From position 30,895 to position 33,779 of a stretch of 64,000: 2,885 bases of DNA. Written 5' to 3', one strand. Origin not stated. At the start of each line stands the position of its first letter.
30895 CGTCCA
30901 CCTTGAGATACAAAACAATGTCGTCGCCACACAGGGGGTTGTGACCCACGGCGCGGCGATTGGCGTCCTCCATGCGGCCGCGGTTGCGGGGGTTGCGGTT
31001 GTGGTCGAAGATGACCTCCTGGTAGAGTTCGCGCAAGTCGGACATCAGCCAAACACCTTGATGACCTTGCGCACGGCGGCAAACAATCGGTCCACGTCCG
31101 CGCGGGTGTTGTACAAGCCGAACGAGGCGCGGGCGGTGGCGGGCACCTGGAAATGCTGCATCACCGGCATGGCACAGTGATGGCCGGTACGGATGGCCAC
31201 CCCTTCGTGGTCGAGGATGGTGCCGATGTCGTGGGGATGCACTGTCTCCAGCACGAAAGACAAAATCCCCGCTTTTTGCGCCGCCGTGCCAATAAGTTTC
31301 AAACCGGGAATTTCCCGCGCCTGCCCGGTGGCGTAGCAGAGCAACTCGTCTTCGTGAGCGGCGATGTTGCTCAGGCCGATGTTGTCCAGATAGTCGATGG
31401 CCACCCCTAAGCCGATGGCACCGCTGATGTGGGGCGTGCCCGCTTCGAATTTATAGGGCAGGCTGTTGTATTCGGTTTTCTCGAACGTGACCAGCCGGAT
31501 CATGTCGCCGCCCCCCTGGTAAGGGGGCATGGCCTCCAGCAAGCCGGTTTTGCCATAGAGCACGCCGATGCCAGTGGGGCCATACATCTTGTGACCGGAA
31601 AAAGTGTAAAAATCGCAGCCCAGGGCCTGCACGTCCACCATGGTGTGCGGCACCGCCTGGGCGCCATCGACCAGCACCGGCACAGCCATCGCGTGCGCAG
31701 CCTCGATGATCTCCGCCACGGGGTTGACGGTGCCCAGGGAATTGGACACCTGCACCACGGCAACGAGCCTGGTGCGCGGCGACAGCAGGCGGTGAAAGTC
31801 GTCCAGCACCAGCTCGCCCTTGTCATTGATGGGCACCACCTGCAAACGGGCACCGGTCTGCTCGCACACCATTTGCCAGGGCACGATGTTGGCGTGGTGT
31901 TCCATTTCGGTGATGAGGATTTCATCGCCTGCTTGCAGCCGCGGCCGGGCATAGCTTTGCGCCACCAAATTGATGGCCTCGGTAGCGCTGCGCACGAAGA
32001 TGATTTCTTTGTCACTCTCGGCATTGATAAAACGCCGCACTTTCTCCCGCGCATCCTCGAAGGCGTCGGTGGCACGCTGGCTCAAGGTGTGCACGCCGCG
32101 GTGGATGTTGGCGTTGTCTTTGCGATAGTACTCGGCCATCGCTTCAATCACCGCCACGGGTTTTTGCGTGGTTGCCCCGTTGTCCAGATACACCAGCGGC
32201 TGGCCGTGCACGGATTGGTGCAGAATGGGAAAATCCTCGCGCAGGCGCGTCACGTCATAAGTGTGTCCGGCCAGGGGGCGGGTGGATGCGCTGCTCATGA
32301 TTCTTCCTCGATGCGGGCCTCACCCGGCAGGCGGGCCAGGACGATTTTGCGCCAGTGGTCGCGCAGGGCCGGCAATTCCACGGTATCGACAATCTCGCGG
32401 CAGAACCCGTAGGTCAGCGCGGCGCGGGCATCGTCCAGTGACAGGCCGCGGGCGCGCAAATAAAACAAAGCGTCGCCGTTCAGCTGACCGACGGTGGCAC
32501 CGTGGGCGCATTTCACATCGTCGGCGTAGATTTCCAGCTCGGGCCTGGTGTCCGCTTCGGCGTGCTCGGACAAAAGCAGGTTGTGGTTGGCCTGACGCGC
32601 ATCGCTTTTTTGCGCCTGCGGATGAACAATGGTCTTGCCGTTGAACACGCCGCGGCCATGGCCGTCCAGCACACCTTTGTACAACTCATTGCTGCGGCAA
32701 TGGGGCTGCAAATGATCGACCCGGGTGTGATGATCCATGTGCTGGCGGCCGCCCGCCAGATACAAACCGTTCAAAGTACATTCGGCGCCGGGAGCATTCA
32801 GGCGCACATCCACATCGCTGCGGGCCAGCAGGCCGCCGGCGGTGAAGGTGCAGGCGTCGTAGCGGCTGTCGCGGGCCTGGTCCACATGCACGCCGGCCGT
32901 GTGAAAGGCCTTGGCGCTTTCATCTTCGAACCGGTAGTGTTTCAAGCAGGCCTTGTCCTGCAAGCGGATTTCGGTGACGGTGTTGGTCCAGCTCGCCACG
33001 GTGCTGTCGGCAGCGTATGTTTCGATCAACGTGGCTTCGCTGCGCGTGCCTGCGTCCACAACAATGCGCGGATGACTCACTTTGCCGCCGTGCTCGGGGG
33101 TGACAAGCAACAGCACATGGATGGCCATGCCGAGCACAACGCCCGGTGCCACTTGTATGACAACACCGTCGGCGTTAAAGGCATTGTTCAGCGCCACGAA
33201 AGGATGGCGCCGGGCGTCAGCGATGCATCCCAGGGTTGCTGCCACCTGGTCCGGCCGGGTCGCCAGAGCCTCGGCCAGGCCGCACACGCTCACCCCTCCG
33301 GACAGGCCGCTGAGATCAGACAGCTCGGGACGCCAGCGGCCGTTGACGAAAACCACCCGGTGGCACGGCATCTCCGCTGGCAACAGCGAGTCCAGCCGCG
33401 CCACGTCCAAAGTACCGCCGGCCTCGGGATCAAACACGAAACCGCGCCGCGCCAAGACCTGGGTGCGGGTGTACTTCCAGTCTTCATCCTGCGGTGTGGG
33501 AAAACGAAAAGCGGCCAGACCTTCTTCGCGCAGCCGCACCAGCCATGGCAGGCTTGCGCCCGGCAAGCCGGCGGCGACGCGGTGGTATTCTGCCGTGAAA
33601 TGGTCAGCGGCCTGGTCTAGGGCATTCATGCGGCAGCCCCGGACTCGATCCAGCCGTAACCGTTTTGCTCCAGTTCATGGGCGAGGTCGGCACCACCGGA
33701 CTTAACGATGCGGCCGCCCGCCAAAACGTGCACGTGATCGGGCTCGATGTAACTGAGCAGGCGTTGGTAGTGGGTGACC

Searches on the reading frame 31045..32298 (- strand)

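Call 52: search_protein_families(library=pfam, proteins=[window:31045-32298:-], max_evalue=0.00001)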
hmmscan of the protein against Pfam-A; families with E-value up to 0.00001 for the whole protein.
window:31045-32298:- (417 aa): 3 families
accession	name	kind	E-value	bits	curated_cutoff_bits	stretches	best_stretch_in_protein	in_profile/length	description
PF00266.25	Aminotran_5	-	1.6e-154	514.8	21.5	1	36-405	1-371/371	Aminotransferase class-V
PF01053.26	Cys_Met_Meta_PP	-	1.2e-06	27.8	27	0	121-237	88-198/381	Cys/Met metabolism PLP-dependent enzyme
PF01041.23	DegT_DnrJ_EryC1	-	3.7e-06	26.8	19.8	1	87-234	33-169/360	DegT/DnrJ/EryC1/StrS aminotransferase family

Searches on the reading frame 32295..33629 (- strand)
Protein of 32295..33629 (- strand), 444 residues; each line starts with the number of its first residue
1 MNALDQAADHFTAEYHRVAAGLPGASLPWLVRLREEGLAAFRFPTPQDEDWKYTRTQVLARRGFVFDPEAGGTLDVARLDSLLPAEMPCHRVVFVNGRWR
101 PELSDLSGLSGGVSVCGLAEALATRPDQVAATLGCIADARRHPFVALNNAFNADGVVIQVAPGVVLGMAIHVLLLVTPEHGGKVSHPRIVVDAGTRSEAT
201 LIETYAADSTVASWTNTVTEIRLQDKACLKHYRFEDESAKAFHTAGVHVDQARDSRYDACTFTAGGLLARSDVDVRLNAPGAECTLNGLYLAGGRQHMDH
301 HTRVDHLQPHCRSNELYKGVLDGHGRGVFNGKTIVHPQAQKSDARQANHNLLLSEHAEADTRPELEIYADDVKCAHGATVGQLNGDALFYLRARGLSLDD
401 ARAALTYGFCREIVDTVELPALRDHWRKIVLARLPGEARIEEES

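Call 52: search_protein_families(library=pfam, proteins=[window:32295-33629:-], max_evalue=0.00001)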
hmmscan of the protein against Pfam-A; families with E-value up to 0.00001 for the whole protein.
window:32295-33629:- (444 aa): 2 families
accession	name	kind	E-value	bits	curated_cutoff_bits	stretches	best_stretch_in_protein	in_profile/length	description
PF01458.23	SUFBD_core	-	8.8e-83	277.7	27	1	182-409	7-232/232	SUF system FeS cluster assembly, SufBD core domain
PF19295.5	SufBD_N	-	1.7e-14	54.3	23.5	1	9-172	5-172/172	SufBD protein N-terminal region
